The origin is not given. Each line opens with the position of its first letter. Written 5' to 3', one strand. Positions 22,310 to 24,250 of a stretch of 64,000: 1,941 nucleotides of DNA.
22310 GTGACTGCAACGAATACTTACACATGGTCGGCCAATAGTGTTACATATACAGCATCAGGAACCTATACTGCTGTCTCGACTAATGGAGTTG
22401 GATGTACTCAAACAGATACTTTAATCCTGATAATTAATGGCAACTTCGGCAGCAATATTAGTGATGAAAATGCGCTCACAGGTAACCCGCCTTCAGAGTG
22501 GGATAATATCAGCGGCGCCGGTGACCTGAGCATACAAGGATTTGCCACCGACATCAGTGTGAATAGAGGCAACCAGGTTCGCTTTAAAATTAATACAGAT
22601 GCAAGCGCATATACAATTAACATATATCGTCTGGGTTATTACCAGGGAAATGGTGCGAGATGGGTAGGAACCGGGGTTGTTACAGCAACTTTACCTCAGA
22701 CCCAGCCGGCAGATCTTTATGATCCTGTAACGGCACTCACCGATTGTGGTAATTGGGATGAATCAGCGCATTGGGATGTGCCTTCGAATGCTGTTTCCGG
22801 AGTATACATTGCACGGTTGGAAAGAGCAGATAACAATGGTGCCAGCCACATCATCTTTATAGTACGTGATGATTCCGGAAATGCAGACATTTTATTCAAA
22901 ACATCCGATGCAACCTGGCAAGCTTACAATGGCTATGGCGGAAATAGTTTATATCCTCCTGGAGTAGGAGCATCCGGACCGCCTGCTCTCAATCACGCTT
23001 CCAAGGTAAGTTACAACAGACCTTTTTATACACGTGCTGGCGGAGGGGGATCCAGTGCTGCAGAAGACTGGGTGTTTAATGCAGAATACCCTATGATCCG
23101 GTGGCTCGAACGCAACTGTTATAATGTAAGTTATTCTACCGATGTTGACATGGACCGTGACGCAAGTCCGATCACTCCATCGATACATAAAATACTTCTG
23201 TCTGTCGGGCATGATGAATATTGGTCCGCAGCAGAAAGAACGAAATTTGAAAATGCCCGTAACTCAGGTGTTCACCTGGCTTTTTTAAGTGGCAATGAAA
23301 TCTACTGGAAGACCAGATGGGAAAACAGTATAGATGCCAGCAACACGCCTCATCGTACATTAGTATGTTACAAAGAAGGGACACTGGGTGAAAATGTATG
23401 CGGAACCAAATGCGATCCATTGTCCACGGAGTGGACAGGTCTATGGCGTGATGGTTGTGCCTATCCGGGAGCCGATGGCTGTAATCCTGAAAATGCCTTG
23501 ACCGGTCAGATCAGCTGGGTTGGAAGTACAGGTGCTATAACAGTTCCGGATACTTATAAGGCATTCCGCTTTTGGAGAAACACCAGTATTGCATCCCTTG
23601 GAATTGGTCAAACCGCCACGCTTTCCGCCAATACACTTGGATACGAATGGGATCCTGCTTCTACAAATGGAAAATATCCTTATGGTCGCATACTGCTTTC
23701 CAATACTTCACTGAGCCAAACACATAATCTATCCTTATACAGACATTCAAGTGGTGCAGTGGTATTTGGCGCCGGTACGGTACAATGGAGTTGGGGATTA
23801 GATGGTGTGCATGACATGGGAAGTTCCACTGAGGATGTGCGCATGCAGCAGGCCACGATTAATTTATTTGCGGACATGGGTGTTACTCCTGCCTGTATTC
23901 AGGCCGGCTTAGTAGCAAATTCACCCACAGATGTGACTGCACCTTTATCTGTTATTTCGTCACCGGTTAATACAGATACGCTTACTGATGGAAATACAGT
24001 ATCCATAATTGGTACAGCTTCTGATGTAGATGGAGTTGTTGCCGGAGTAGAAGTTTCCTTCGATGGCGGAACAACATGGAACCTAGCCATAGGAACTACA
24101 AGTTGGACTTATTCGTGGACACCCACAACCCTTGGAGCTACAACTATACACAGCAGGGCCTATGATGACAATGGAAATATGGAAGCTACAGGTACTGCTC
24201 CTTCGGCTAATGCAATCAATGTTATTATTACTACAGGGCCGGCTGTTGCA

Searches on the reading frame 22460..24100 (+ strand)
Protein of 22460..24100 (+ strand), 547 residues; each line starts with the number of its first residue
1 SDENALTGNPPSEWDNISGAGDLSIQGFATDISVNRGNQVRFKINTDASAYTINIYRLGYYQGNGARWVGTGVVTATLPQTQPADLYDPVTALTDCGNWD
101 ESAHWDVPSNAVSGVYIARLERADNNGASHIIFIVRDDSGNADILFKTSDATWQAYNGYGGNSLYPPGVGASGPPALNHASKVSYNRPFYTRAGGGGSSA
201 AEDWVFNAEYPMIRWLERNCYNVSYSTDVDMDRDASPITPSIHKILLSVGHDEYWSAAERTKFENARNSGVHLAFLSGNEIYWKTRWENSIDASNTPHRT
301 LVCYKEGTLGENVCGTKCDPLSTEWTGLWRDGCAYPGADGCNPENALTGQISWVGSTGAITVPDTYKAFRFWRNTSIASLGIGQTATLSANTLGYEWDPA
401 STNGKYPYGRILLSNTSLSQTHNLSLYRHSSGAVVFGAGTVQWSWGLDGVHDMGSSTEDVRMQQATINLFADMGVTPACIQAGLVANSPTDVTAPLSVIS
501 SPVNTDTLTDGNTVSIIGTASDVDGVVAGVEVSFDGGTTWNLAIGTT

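Call 41: find_related_loci(query=window:22460-24100:+, collection=genome_contigs, flank=10000)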
Query window:22460-24100:+ (547 aa) in genome_contigs; peptide patterns used: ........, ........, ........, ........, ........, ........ (x = any residue, [..] = any of these).
351 stretches matched a pattern; 334 encode a relative of the query (tblastn E <= 1e-3); the best 80 are kept; 79 distinct loci.
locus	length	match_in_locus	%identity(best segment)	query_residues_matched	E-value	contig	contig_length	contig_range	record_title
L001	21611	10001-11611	72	3-545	0e+0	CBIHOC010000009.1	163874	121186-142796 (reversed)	MAG TPA_asm: uncultured Chryseobacterium sp. isolate SRR18156182_binner12_Refined_23 genome assembly, contig: ERZ2733683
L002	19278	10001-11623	72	3-547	0e+0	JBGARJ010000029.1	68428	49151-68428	MAG: Saprospiraceae bacterium isolate MAG_AAO_H10.73 AAOH10-73_opera_contig_1849, whole genome shotgun sequence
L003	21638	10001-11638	69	3-547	0e+0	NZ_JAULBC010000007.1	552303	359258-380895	Danxiaibacter flavus strain SYSU DXS3180 NODE_7_length_552303_cov_56.405408, whole genome shotgun sequence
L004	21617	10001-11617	69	1-547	0e+0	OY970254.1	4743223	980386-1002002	MAG: uncultured Chitinophagaceae bacterium isolate MFD02832.bin.1.55 genome assembly, chromosome: 1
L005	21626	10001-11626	67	3-547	0e+0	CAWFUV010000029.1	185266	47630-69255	MAG: uncultured Chitinophagaceae bacterium isolate MFD09368.bin.3.47 genome assembly, contig: contig_28653, whole genome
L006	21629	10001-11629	68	3-547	0e+0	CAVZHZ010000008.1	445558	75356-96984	MAG: uncultured Chitinophagaceae bacterium isolate MFD04651.bin.1.127 genome assembly, contig: contig_22728, whole genom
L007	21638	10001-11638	67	3-547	0e+0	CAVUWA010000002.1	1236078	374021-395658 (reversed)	MAG: Candidatus Eisenbacteria bacterium isolate MFD05684.bin.1.290 genome assembly, contig: contig_38491, whole genome s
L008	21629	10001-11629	65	3-547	0e+0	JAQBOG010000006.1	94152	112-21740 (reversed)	MAG: Sphingobacteriales bacterium isolate RYN_314 scaffold_42419, whole genome shotgun sequence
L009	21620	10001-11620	68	3-546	0e+0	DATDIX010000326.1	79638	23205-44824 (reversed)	MAG TPA_asm: Chitinophagaceae bacterium isolate SMAG_U315 k141_1392714, whole genome shotgun sequence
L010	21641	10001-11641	66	1-547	0e+0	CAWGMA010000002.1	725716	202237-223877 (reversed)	MAG: Candidatus Eisenbacteria bacterium isolate MFD09779.bin.1.77 genome assembly, contig: contig_29059, whole genome sh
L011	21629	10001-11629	66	3-547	0e+0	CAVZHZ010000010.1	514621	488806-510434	MAG: uncultured Chitinophagaceae bacterium isolate MFD04651.bin.1.127 genome assembly, contig: contig_27668, whole genom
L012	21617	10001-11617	66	3-547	0e+0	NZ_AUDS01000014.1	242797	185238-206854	Terrimonas ferruginea DSM 30193 H608DRAFT_scaffold00008.8_C, whole genome shotgun sequence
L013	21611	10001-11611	66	3-546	0e+0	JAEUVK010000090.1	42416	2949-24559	MAG: Chitinophagaceae bacterium isolate new MAG-379 k141_662108, whole genome shotgun sequence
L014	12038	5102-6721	66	3-546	0e+0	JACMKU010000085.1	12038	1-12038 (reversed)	MAG: Chitinophagaceae bacterium isolate ES-bin-252 ES-bin-252-contig-k141_5846175, whole genome shotgun sequence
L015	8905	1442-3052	67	3-545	0e+0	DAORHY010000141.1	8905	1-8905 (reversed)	MAG TPA_asm: Bacteroidia bacterium isolate AMR_MDS_5592 NODE_1509_length_8905_cov_6.985876, whole genome shotgun sequenc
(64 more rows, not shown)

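Call 45: search_protein_families(library=pfam, max_evalue=0.001, proteins=[L001:9863-19975:+, L001:7440-9662:+])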
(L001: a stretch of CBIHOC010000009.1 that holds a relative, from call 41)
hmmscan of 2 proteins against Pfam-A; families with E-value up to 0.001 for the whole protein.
L001:9863-19975:+ (3370 aa): 7 families
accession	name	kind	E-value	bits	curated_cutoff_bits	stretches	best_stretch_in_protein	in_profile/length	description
PF13313.11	DUF4082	-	6.4e-142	467.6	28.4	3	2214-2360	2-143/143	Domain of unknown function (DUF4082)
PF20254.3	DMFA2_C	-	2.9e-97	326.9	27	1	95-488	1-370/374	N,N-dimethylformamidase beta subunit-like, C-terminal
PF13205.12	Big_5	-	1.8e-22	80.5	23.6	1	796-906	1-105/105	Bacterial Ig-like domain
PF18962.6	Por_Secre_tail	-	2.4e-12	47.4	27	1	3296-3368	1-74/75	Secretion system C-terminal sorting domain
PF13573.12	SprB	-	6.6e-11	42.1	28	1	2404-2435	3-34/37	SprB repeat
PF17957.7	Big_7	-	3.6e-09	37.6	24.1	1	534-601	1-68/70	Bacterial Ig domain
PF16656.11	Pur_ac_phosph_N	-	1.3e-08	35.7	30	1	1498-1564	3-80/93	Purple acid Phosphatase, N-terminal domain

L001:7440-9662:+ (740 aa): 14 families
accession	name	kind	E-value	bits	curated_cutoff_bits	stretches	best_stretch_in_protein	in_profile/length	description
PF13424.12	TPR_12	-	1.3e-47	160.3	30.1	4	136-208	3-77/77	Tetratricopeptide repeat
PF00515.34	TPR_1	-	5.7e-29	99.2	27.8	2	216-246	1-31/34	Tetratricopeptide repeat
PF07719.23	TPR_2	-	5.2e-25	85.9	27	1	216-246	1-31/34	Tetratricopeptide repeat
PF07228.17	SpoIIE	-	6e-24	85.5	25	1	542-740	2-191/192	Stage II sporulation protein E (SpoIIE)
PF13176.12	TPR_7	-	1.3e-22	78.3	27.9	1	259-293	2-36/36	Tetratricopeptide repeat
PF13181.12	TPR_8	-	1.9e-22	77.9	25.7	1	217-246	2-31/34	Tetratricopeptide repeat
PF13374.12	TPR_10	-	1.9e-19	69.5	27.5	0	179-209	5-35/42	Tetratricopeptide repeat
PF17874.7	TPR_MalT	-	2.4e-10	40.6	45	2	265-398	49-183/336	MalT-like TPR region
PF13432.12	TPR_16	-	2.7e-10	41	32.7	0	113-165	14-60/65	Tetratricopeptide repeat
PF24885.1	TPR_NPHP3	-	1.3e-07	31.7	100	1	167-293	90-220/239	Nephrocystin-3 TPR domain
PF13174.12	TPR_6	-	1.2e-05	26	26.3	0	222-244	6-28/33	Tetratricopeptide repeat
PF18768.7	RNPP_C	-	2.5e-05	24.3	26.5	1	259-331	82-156/213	RNPP family C-terminal domain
PF13371.12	TPR_9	-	0.00038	20.8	35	0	218-247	31-60/73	Tetratricopeptide repeat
PF13431.12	TPR_17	-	0.00088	19.8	24.4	0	257-277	14-34/34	Tetratricopeptide repeat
